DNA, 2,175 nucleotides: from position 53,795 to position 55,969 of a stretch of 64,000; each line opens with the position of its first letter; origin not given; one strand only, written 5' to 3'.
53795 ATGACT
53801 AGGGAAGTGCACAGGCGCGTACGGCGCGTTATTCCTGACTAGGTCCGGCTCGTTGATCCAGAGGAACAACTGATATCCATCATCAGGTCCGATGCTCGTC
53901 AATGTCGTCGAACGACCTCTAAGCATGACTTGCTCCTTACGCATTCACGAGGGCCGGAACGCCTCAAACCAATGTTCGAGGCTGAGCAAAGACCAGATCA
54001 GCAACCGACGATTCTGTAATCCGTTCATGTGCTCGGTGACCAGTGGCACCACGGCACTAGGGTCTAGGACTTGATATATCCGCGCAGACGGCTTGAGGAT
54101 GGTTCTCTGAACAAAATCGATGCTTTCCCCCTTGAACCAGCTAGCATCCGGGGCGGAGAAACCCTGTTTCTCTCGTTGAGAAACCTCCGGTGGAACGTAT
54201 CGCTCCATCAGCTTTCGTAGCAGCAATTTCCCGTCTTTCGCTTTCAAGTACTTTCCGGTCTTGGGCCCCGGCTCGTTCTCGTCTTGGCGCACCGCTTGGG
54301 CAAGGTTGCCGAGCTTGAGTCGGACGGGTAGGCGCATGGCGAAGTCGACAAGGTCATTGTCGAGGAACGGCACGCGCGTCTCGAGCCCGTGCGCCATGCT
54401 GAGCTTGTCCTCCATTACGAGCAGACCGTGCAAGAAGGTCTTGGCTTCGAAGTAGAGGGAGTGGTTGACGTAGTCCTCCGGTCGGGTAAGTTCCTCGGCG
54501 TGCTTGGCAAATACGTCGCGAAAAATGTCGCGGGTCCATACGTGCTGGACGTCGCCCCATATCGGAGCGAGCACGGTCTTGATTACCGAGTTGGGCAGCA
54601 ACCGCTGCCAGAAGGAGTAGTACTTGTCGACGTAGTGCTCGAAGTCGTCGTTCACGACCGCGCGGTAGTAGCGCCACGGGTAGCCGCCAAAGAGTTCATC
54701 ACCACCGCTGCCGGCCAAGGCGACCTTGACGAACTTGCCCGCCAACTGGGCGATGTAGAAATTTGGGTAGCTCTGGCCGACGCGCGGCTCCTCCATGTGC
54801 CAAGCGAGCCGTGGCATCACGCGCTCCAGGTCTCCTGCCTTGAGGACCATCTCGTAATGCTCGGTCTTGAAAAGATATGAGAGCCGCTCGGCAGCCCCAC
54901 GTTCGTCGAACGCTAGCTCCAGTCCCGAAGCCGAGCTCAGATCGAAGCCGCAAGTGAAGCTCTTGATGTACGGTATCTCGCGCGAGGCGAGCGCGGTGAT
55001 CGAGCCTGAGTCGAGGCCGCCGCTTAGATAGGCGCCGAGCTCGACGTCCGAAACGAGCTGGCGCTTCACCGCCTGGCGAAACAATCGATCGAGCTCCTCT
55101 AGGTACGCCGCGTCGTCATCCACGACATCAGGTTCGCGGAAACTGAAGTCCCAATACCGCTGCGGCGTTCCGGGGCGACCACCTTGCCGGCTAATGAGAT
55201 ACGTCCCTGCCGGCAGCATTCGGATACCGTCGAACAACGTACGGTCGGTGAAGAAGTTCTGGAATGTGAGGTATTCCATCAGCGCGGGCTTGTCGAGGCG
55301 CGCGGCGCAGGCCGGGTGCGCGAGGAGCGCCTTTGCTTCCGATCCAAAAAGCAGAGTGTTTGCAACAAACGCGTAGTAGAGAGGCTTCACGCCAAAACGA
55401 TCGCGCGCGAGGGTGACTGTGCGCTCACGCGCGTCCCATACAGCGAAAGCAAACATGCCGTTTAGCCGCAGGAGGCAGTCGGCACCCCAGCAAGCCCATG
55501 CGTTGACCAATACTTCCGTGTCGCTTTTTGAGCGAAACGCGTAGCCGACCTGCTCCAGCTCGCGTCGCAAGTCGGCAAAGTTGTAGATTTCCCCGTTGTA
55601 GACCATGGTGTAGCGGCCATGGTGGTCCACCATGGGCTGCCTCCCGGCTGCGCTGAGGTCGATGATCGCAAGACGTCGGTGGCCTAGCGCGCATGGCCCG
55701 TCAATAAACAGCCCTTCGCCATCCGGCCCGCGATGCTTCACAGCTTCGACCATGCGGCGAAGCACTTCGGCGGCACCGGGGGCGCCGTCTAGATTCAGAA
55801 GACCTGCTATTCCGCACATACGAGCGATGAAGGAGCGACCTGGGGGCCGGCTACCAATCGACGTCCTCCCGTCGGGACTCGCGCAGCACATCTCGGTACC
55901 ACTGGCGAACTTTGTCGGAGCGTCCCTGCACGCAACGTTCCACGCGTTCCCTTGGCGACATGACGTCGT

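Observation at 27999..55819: Four AsnB-type glutamine amidotransferase paralogues inside one glycan locus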

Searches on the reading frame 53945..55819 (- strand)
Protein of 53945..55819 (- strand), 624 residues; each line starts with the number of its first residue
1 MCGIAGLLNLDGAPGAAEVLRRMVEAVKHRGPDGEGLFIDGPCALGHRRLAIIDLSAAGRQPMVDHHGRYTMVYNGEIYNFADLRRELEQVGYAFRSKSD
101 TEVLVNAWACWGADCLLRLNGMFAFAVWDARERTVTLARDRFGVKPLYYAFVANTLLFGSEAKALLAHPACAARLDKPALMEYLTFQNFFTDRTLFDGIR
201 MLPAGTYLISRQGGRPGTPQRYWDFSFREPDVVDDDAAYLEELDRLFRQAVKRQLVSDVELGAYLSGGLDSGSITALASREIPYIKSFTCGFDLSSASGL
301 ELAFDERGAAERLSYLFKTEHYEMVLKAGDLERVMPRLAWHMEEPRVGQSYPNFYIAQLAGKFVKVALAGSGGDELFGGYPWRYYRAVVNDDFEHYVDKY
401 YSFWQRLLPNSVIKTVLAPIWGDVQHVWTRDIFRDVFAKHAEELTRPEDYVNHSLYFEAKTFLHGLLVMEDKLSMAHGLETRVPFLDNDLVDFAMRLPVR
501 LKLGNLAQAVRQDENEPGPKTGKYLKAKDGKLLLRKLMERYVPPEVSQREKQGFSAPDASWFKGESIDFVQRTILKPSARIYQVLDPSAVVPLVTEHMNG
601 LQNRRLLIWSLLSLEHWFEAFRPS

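Call 7: search_protein_families(library=ncbifam, proteins=[window:53945-55819:-], max_evalue=0.00001)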
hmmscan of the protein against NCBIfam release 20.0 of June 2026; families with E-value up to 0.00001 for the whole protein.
window:53945-55819:- (624 aa): 9 families
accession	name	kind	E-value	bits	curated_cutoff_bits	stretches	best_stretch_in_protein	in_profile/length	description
TIGR03108.1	eps_aminotran_1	hypoth_equivalog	2.3e-138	462.7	816.9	3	1-385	1-377/628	XrtA/PEP-CTERM system amidotransferase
TIGR01536.1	asn_synth_AEB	equivalog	9.8e-135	450.5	267.1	1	2-554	1-517/517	asparagine synthase (glutamine-hydrolyzing)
TIGR03104.1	trio_amidotrans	equivalog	1.7e-119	399.7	570.1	1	1-509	1-499/589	N-acetylglutaminylglutamine amidotransferase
NF006949.0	PRK09431.1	equivalog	4.7e-86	289.5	499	3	1-168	1-168/554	asparagine synthase B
NF033535.1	lass_lactam_cya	exception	1.8e-67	228.4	525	1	1-375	1-374/668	lasso peptide isopeptide bond-forming cyclase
NF033561.1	macrolact_Ik_Al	subfamily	9.1e-18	64.2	300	1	112-503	72-463/561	albusnodin/ikarugamycin family macrolactam cyclase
NF001484.0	PRK00331.1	subfamily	1e-11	44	381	1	41-176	65-209/601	isomerizing glutamine--fructose-6-phosphate transaminase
TIGR01135.1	glmS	equivalog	2.6e-11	42.8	418.05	1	43-175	66-207/607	glutamine--fructose-6-phosphate transaminase (isomerizing)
TIGR01134.1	purF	equivalog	2.3e-10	40.4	350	1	41-166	64-200/432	amidophosphoribosyltransferase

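Call 8: search_protein_families(library=pfam, proteins=[window:53945-55819:-], max_evalue=0.00001)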
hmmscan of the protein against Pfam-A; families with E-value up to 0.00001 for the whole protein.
window:53945-55819:- (624 aa): 3 families
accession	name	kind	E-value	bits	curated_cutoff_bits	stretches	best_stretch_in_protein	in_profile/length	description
PF00733.27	Asn_synthase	-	5.2e-91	306.4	21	1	242-619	1-354/354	Asparagine synthase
PF13537.11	GATase_7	-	6.3e-48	162.3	25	1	47-167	1-123/123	Glutamine amidotransferase domain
PF13522.11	GATase_6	-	1.1e-47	161.7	27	1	32-161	1-130/130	Glutamine amidotransferase domain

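Call 11: find_encoding_contigs(protein=window:53945-55819:-, flank=10000, max_places=4)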
Protein window:53945-55819:- (624 aa): no gene with exactly this product is on record in the collection.

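Call 44: find_related_loci(query=window:53945-55819:-, collection=metagenome_contigs, flank=10000)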
Query window:53945-55819:- (624 aa) in metagenome_contigs; peptide patterns used: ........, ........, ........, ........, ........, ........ (x = any residue, [..] = any of these).
600 stretches matched a pattern (row limit reached: there are more); 589 encode a relative of the query (tblastn E <= 1e-3); the best 80 are kept; 80 distinct loci.
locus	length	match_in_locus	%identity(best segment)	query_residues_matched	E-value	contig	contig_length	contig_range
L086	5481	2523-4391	71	1-621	0e+0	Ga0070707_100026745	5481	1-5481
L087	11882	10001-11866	69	1-621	0e+0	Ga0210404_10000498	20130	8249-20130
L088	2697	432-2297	69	1-621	0e+0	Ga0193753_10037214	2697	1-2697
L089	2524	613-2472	70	1-621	0e+0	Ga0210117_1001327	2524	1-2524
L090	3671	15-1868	70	1-621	0e+0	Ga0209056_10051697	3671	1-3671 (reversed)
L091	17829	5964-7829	69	1-621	0e+0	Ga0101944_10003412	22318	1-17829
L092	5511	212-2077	67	1-621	0e+0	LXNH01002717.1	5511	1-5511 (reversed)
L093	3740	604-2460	70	1-617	0e+0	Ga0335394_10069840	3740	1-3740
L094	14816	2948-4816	70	1-621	0e+0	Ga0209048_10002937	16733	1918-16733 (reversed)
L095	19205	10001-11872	66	1-621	0e+0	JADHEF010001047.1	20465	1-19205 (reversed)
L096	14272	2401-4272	66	1-621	0e+0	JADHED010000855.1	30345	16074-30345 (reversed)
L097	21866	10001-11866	68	1-621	0e+0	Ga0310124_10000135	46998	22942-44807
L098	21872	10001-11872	67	1-621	0e+0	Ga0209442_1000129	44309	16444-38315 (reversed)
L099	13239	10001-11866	67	1-621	0e+0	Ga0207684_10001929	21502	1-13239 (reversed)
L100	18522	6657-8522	66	1-622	0e+0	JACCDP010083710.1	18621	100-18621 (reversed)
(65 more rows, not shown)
